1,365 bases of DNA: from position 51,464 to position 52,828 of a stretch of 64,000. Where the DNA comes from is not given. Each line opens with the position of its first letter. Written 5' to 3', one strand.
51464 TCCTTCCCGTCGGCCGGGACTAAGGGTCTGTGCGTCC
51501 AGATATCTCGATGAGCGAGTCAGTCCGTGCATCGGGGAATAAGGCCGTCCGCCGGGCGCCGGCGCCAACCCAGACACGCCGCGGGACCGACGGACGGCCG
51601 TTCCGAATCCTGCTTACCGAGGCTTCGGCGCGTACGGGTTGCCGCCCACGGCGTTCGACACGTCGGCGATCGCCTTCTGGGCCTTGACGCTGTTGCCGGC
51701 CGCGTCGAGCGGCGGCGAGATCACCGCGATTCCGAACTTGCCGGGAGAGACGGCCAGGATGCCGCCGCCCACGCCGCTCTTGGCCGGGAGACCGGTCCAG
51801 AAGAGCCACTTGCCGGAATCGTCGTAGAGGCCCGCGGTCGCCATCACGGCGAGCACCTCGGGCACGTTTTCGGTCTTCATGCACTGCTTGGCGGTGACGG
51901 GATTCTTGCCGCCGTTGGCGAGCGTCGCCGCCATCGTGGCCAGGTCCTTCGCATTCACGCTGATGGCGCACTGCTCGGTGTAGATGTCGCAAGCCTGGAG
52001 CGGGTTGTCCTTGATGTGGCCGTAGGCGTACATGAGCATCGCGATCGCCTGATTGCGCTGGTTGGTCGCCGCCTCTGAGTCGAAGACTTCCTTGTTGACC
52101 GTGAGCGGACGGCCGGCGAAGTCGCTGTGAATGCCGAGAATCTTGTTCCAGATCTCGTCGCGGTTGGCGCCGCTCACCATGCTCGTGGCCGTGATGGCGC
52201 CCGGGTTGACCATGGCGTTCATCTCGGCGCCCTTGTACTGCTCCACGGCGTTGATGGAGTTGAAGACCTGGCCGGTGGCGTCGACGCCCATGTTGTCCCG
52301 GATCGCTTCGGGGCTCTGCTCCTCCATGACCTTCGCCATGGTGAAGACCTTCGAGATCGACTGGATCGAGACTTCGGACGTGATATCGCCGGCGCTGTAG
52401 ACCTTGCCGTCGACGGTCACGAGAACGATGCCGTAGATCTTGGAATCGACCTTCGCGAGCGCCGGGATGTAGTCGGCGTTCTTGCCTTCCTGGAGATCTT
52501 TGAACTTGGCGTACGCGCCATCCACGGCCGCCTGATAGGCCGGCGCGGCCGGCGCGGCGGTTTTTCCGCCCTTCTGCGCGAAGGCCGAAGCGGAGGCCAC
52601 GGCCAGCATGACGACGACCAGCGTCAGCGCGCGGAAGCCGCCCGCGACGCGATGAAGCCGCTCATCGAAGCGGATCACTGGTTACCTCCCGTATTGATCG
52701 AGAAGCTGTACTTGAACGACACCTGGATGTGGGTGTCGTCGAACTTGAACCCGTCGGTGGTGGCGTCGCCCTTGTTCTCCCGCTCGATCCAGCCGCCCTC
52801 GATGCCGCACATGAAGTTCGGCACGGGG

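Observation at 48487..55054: Minus-strand cluster: secreted amidohydrolase, porin, signal-peptide glutaminase, porin, coiled-coil porin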

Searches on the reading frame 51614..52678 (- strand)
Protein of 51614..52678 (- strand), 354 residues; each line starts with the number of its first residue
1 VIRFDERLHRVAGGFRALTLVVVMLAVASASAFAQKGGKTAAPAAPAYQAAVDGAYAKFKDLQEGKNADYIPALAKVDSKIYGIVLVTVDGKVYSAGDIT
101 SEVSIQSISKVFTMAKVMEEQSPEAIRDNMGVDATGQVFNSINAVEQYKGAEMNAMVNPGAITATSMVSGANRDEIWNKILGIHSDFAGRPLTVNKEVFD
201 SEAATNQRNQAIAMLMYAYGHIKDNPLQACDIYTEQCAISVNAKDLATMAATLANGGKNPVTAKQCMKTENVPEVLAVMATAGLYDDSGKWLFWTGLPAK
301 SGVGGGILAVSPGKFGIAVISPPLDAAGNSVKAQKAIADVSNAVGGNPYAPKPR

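Call 3: search_protein_families(library=pfam, proteins=[window:51614-52678:-], max_evalue=0.01)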
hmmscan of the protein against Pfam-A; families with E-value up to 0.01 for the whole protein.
window:51614-52678:- (354 aa): 1 family
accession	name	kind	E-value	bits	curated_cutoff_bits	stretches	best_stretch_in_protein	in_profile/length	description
PF04960.20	Glutaminase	-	1.9e-101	339.5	27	1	65-345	1-282/286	Glutaminase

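Call 4: search_protein_families(library=ncbifam, proteins=[window:51614-52678:-], max_evalue=0.01)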
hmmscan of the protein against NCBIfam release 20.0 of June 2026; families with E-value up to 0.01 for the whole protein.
window:51614-52678:- (354 aa): 6 families
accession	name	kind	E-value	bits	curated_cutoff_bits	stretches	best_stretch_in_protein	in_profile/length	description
NF009020.0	PRK12356.1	equivalog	6.9e-127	422.6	395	1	44-351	6-313/319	glutaminase A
TIGR03814.1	Gln_ase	equivalog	1.7e-101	339.2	255.4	1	61-345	11-296/300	glutaminase A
NF002134.0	PRK00971.1-4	equivalog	1e-86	291.4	557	1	59-345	16-303/429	glutaminase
NF002133.0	PRK00971.1-2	equivalog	4.7e-76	256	368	1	61-343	18-299/305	glutaminase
NF002132.0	PRK00971.1-1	equivalog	1.9e-66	224.3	381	1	62-345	21-304/308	glutaminase B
NF009021.0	PRK12357.1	equivalog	2.6e-58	197.7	470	1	58-341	23-318/326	glutaminase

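Call 6: find_encoding_contigs(protein=window:51614-52678:-, flank=10000, max_places=6)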
Protein window:51614-52678:- (354 aa): no gene with exactly this product is on record in the collection.

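Call 8: find_homologous_proteins(query=window:51614-52678:-, max_evalue=1e-20)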
Query window:51614-52678:- (354 aa): 8000 proteins with E <= 1e-20 among 8000 candidates; the best 120 are listed.
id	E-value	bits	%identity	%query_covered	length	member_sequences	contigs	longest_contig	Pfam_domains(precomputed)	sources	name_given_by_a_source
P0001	2.0e-227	772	100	100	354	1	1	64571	PF04960.21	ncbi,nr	ncbi:MAG TPA: glutaminase A [Candidatus Eisenbacteria bacterium]|nr:glutaminase A [Candidatus Eisenb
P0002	9.3e-195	664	88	98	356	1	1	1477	PF04960.21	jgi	-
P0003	6.7e-191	652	86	99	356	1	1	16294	PF04960.21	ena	-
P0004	8.7e-191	651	87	97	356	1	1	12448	PF04960.21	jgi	-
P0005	1.2e-190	651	86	99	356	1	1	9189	PF04960.21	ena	-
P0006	1.6e-190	650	87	97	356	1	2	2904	PF04960.21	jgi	-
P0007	1.6e-187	641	87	94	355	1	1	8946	PF04960.21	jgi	jgi:glutaminase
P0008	3.7e-187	639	83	100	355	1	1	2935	PF04960.21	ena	-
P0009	1.8e-184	631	83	100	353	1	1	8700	PF04960.21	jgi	jgi:glutaminase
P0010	5.2e-184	629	90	87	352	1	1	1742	PF04960.21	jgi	jgi:glutaminase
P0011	8.3e-183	625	87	86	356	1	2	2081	PF04960.21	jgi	jgi:glutaminase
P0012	6.0e-180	616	81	100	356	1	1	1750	PF04960.21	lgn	-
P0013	1.4e-179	614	90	87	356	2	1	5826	PF04960.21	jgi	jgi:glutaminase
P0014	1.3e-178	611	81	99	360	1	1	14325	PF04960.21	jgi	-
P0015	3.5e-178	610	80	99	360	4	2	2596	PF04960.21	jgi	-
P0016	7.0e-178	609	86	87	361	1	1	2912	PF04960.21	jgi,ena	-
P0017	1.0e-177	608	88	86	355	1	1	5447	PF04960.21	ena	-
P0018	4.4e-177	606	80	98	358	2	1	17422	PF04960.21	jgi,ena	-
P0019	2.1e-175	601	84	90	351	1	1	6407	PF04960.21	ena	-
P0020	2.4e-175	601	85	89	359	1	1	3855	PF04960.21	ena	-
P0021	2.7e-175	600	79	99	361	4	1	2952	PF04960.21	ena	-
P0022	3.1e-175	600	80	99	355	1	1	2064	PF04960.21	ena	-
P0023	5.0e-175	600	82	99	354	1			PF04960.21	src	-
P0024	7.5e-175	599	81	98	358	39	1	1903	PF04960.21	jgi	jgi:glutaminase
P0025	8.5e-175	599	82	94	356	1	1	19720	PF04960.21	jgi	jgi:glutaminase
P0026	9.5e-175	599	83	95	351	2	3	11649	PF04960.21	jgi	jgi:glutaminase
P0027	1.2e-174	598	83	94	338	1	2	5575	PF04960.21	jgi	jgi:glutaminase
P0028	1.4e-174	598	81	98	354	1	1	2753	PF04960.21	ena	-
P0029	1.7e-174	598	80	97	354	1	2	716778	PF04960.21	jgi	jgi:glutaminase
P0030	2.7e-174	597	85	87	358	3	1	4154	PF04960.21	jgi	-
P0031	3.7e-174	597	81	96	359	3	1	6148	PF04960.21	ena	-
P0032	4.1e-174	597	86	86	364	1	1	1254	PF04960.21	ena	-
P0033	4.2e-174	596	86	86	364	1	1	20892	PF04960.21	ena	-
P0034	4.9e-174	596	80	99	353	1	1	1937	PF04960.21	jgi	-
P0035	5.5e-174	596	85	87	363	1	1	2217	PF04960.21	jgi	-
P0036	5.7e-174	596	84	90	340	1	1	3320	PF04960.21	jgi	jgi:glutaminase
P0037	6.8e-174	596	86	87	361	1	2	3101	PF04960.21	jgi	jgi:glutaminase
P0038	1.1e-173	595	88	87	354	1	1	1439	PF04960.21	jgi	-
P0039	1.2e-173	595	85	86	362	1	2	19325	PF04960.21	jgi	jgi:glutaminase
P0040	1.5e-173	595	88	87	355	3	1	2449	PF04960.21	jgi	jgi:glutaminase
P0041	1.5e-173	595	86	86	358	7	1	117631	PF04960.21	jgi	jgi:glutaminase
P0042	2.0e-173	594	86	85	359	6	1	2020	PF04960.21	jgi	jgi:glutaminase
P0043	3.9e-173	593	79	100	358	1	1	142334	PF04960.21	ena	-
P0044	4.5e-173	593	79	99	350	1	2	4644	PF04960.21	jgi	-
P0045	5.9e-173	593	84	89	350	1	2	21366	PF04960.21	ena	-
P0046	9.2e-173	592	86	87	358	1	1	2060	PF04960.21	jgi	-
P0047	1.2e-172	592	86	84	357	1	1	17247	PF04960.21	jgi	jgi:glutaminase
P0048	1.3e-172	592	84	87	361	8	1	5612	PF04960.21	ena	-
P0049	1.3e-172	592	83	90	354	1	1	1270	PF04960.21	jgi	jgi:glutaminase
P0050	1.6e-172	591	86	87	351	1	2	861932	PF04960.21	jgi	jgi:glutaminase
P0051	4.4e-172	590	80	97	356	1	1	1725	PF04960.21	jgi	jgi:glutaminase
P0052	5.9e-172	589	87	87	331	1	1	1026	PF04960.21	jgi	jgi:glutaminase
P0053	9.5e-172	589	86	87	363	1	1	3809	PF04960.21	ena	-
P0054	1.1e-171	589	80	96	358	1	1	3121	PF04960.21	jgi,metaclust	metaclust:\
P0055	1.6e-171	588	80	97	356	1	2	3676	PF04960.21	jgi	jgi:glutaminase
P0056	1.9e-171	588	88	82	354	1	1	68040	PF04960.21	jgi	jgi:glutaminase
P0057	2.2e-171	588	80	98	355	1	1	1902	PF04960.21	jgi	-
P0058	2.2e-171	588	81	96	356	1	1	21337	PF04960.21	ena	-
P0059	2.6e-171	587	85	87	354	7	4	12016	PF04960.21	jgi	jgi:glutaminase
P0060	2.7e-171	587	85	85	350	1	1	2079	PF04960.21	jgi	jgi:glutaminase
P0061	2.9e-171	587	79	97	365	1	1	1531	PF04960.21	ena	-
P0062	5.2e-171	586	86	86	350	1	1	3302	PF04960.21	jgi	jgi:glutaminase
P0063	5.5e-171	586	84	85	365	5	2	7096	PF04960.21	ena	-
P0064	9.4e-171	585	79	97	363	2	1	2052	PF04960.21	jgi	jgi:glutaminase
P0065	1.5e-170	585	81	95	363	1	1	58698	PF04960.21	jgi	jgi:glutaminase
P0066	1.6e-170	585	86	86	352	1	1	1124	PF04960.21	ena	-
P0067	2.0e-170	584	84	87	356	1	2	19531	PF04960.21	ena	-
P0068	2.0e-170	584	84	87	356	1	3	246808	PF04960.21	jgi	-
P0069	2.3e-170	584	80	95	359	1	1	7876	PF04960.21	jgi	jgi:glutaminase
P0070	2.4e-170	584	85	87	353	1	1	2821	PF04960.21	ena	-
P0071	2.5e-170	584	79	100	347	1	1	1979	PF04960.21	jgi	jgi:glutaminase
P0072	2.7e-170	584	81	96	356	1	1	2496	PF04960.21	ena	-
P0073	2.7e-170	584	77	98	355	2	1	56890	PF04960.21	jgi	jgi:glutaminase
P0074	2.9e-170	584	81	96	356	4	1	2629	PF04960.21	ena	-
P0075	3.4e-170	584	77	98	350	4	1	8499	PF04960.21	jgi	-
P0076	3.7e-170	584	78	98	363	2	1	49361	PF04960.21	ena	-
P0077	3.7e-170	584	79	98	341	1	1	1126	PF04960.21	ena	-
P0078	5.3e-170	583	82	87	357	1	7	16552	PF04960.21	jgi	jgi:glutaminase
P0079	6.2e-170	583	80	95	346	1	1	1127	PF04960.21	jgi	jgi:glutaminase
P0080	6.6e-170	583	83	92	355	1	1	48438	PF04960.21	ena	-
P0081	8.2e-170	582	82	87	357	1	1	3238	PF04960.21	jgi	-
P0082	1.3e-169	582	88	85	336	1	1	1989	PF04960.21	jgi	-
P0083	1.3e-169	582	82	93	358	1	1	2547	PF04960.21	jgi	jgi:glutaminase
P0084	1.3e-169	582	84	87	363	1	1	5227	PF04960.21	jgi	jgi:glutaminase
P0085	1.6e-169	581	77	100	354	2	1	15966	PF04960.21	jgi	-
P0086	1.7e-169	581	83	87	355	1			PF04960.21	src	-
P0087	1.8e-169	581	78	98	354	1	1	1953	PF04960.21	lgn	-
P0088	3.2e-169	580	79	96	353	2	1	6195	PF04960.21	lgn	-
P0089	4.3e-169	580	84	89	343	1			PF04960.21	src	-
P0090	4.7e-169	580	84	89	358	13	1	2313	PF04960.21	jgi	jgi:glutaminase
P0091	4.9e-169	580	79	97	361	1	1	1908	PF04960.21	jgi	-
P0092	6.0e-169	580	80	96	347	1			PF04960.21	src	-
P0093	6.1e-169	579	86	86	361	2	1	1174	PF04960.21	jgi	jgi:glutaminase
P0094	6.3e-169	579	76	99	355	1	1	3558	PF04960.21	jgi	jgi:glutaminase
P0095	6.5e-169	579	80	96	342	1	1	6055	PF04960.21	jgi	jgi:glutaminase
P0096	9.3e-169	579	83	86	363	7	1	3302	PF04960.21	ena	-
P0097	9.5e-169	579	83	92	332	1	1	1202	PF04960.21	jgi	jgi:glutaminase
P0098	1.1e-168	579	78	96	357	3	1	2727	PF04960.21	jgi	jgi:glutaminase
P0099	1.4e-168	578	76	100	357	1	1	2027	PF04960.21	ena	-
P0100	1.6e-168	578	83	91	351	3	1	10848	PF04960.21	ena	-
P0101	1.8e-168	578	84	86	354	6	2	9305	PF04960.21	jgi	jgi:glutaminase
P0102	1.9e-168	578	81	93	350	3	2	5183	PF04960.21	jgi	jgi:glutaminase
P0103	2.0e-168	578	83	86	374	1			PF04960.21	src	-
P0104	2.4e-168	578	83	86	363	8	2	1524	PF04960.21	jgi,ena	-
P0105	2.7e-168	577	83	87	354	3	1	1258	PF04960.21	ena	-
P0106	4.0e-168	577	83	87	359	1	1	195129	PF04960.21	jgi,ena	jgi:glutaminase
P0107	4.0e-168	577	82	87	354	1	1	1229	PF04960.21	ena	-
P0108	4.7e-168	577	83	87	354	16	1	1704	PF04960.21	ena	-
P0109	5.3e-168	576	81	94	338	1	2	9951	PF04960.21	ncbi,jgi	ncbi:MAG TPA: glutaminase A [Gammaproteobacteria bacterium]|jgi:glutaminase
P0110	7.1e-168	576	80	94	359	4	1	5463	PF04960.21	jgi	jgi:glutaminase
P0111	7.8e-168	576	79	95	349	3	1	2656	PF04960.21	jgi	-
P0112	9.7e-168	576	86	86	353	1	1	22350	PF04960.21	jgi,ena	-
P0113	1.0e-167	576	79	94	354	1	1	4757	PF04960.21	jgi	jgi:glutaminase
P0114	1.1e-167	575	80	92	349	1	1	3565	PF04960.21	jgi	jgi:glutaminase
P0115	1.2e-167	575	85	86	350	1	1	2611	PF04960.21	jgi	jgi:glutaminase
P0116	1.3e-167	575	82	93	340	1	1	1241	PF04960.21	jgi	jgi:glutaminase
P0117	1.4e-167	575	86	86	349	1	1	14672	PF04960.21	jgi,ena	-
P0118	1.7e-167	575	85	86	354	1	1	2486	PF04960.21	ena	-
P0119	1.7e-167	575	85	85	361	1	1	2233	PF04960.21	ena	-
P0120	2.2e-167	574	77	97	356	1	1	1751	PF04960.21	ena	-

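Call 9: find_encoding_contigs(protein=P0003, flank=8000, max_places=3)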
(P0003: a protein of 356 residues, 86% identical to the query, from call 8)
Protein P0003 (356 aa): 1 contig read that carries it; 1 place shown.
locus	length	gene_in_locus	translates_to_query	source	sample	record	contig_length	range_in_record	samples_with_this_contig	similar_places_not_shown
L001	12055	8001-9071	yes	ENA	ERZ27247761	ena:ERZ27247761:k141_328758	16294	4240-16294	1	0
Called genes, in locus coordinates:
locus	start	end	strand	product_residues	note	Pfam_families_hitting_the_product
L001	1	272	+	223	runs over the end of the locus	PF13505:OMP_b-brl (weak)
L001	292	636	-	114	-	-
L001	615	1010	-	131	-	PF07332:Phage_holin_3_6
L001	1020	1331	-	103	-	PF05957:DUF883, PF19029:DUF883_C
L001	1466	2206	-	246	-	-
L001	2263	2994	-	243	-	-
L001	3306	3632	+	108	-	-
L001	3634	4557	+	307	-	-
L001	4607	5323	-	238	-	-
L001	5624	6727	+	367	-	PF04909:Amidohydro_2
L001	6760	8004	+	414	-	PF13609:Porin_4 (weak), PF19577:DcaP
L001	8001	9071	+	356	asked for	PF04960:Glutaminase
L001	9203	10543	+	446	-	-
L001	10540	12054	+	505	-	?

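Call 10: find_encoding_contigs(protein=P0029, flank=8000, max_places=3)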
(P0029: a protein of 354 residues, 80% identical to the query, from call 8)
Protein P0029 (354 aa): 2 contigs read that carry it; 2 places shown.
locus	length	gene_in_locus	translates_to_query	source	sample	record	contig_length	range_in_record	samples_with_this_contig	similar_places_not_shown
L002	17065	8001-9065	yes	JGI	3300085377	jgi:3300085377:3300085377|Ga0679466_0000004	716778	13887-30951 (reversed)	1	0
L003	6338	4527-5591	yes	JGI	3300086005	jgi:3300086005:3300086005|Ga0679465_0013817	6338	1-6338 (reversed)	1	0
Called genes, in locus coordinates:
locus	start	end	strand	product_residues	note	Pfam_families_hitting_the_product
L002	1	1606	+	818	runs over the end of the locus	PF09364:XFP_N, PF03894:XFP, PF09363:XFP_C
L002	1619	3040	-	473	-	PF00224:PK, PF02887:PK_C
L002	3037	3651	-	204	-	PF00072:Response_reg, PF08281:Sigma70_r4_2 (weak), PF00196:GerE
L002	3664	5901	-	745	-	PF04392:ABC_sub_bind (weak), PF08447:PAS_3, PF00512:HisKA (weak), PF02518:HATPase_c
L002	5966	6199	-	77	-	-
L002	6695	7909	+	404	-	PF19577:DcaP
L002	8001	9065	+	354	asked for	PF04960:Glutaminase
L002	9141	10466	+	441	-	-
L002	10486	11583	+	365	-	PF04909:Amidohydro_2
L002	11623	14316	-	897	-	PF00069:Pkinase, PF01636:APH (faint), PF07714:PK_Tyr_Ser-Thr, PF03109:ABC1 (weak), PF26549:Tricorn_N (weak), PF26550:Tricorn_2nd, PF07676:PD40 (weak), PF26549:Tricorn_N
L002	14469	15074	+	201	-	PF00034:Cytochrom_C (faint), PF13442:Cytochrome_CBB3 (faint)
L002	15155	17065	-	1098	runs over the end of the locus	PF13860:FlgD_ig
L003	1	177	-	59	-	?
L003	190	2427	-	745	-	PF04392:ABC_sub_bind (weak), PF08447:PAS_3, PF00512:HisKA (weak), PF02518:HATPase_c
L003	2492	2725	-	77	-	-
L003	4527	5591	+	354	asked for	PF04960:Glutaminase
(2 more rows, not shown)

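Call 11: find_encoding_contigs(protein=P0050, flank=8000, max_places=3)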
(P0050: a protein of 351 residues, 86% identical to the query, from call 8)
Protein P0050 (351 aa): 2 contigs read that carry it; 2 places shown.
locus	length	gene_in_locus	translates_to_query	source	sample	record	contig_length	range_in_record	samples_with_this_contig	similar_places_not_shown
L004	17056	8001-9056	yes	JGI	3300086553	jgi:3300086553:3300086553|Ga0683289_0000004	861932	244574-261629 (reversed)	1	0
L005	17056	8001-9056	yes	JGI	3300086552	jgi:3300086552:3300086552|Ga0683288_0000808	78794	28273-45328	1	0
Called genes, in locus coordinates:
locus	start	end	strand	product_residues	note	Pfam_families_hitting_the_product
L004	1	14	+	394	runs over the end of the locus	PF13787:HXXEE, PF13474:SnoaL_3, PF14534:DUF4440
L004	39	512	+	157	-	PF02566:OsmC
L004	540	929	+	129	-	PF01842:ACT (faint)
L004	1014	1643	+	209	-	PF00484:Pro_CA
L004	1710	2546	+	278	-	PF13714:PEP_mutase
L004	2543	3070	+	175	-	PF01872:RibD_C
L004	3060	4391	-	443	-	-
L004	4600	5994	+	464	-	PF10009:DUF2252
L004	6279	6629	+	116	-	-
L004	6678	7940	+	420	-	PF19577:DcaP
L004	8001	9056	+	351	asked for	PF04960:Glutaminase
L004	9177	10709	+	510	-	PF00206:Lyase_1, PF10415:FumaraseC_C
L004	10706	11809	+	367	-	PF00710:Asparaginase, PF17763:Asparaginase_C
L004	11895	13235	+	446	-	PF07396:Porin_O_P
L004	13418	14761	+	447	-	-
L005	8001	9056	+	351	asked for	PF04960:Glutaminase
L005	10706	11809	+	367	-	PF00710:Asparaginase, PF17763:Asparaginase_C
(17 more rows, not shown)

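Call 13: find_related_loci(query=window:51614-52678:-, collection=genome_contigs, flank=10000)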
Query window:51614-52678:- (354 aa) in genome_contigs; peptide patterns used: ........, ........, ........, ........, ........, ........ (x = any residue, [..] = any of these).
577 stretches matched a pattern; 295 encode a relative of the query (tblastn E <= 1e-3); the best 80 are kept; 80 distinct loci.
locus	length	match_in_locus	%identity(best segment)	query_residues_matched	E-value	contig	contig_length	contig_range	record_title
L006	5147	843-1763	86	48-354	0e+0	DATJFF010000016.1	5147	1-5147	MAG TPA_asm: Vicinamibacterales bacterium isolate SMAG_U15452 k141_6464747, whole genome shotgun sequence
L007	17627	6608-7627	78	15-351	1e-176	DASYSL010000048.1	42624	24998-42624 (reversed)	MAG TPA_asm: Candidatus Eisenbacteria bacterium isolate SMAG_U4537 k141_792145, whole genome shotgun sequence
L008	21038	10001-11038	77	7-353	3e-175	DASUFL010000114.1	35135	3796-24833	MAG TPA_asm: Candidatus Eisenbacteria bacterium isolate SMAG_U1378 k141_1904389, whole genome shotgun sequence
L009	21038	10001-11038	76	9-354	3e-175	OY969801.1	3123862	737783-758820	MAG: Candidatus Eisenbacteria bacterium isolate MFD10007.bin.c.4 genome assembly, chromosome: 1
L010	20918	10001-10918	85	49-354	4e-175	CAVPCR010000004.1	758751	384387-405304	MAG: Candidatus Eisenbacteria bacterium isolate MFD00032.bin.2.41 genome assembly, contig: contig_45618, whole genome sh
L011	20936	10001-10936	83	43-354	3e-174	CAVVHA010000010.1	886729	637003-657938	MAG: uncultured Acidobacteriota bacterium isolate MFD02979.bin.2.107 genome assembly, contig: contig_45238, whole genome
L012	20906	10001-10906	84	49-350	5e-173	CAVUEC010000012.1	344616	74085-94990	MAG: Candidatus Eisenbacteria bacterium isolate MFD02809.bin.1.83 genome assembly, contig: contig_55238, whole genome sh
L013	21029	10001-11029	74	3-354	3e-173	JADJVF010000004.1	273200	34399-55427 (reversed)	MAG: Holophagales bacterium isolate Hjor_18-Q3-R7-51_BAT3C.239 tig00004145-10-2728280, whole genome shotgun sequence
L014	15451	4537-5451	84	50-354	7e-173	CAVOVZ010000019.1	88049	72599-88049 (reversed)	MAG: Terriglobia bacterium isolate MFD00032.bin.1.110 genome assembly, contig: contig_4479, whole genome shotgun sequenc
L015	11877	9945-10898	81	38-353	1e-172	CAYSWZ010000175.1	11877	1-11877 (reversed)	MAG TPA_asm: uncultured bacterium isolate binchicken_co279_112 genome assembly, contig: k141_1087390, whole genome shotg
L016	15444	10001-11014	77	15-353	3e-172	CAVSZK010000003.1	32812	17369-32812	MAG: uncultured Gammaproteobacteria bacterium isolate MFD04716.bin.1.412 genome assembly, contig: contig_129098, whole g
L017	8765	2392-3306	84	50-354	6e-172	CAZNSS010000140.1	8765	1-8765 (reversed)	MAG TPA_asm: uncultured Holophagales bacterium isolate binchicken_co197_117 genome assembly, contig: NODE_15434_length_8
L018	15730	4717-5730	76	15-353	2e-171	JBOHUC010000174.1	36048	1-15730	MAG: Candidatus Eiseniibacteriota bacterium isolate M3-S_metabat2.bin.149 k127_3203630, whole genome shotgun sequence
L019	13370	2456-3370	83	49-353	4e-171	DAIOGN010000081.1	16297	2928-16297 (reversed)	MAG TPA_asm: Candidatus Zixiibacteriota bacterium isolate CTOTU25983 NODE_909_length_16297_cov_4.550117, whole genome sh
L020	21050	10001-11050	75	6-353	1e-170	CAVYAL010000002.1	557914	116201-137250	MAG: uncultured Gammaproteobacteria bacterium isolate MFD09779.bin.1.345 genome assembly, contig: contig_17405, whole ge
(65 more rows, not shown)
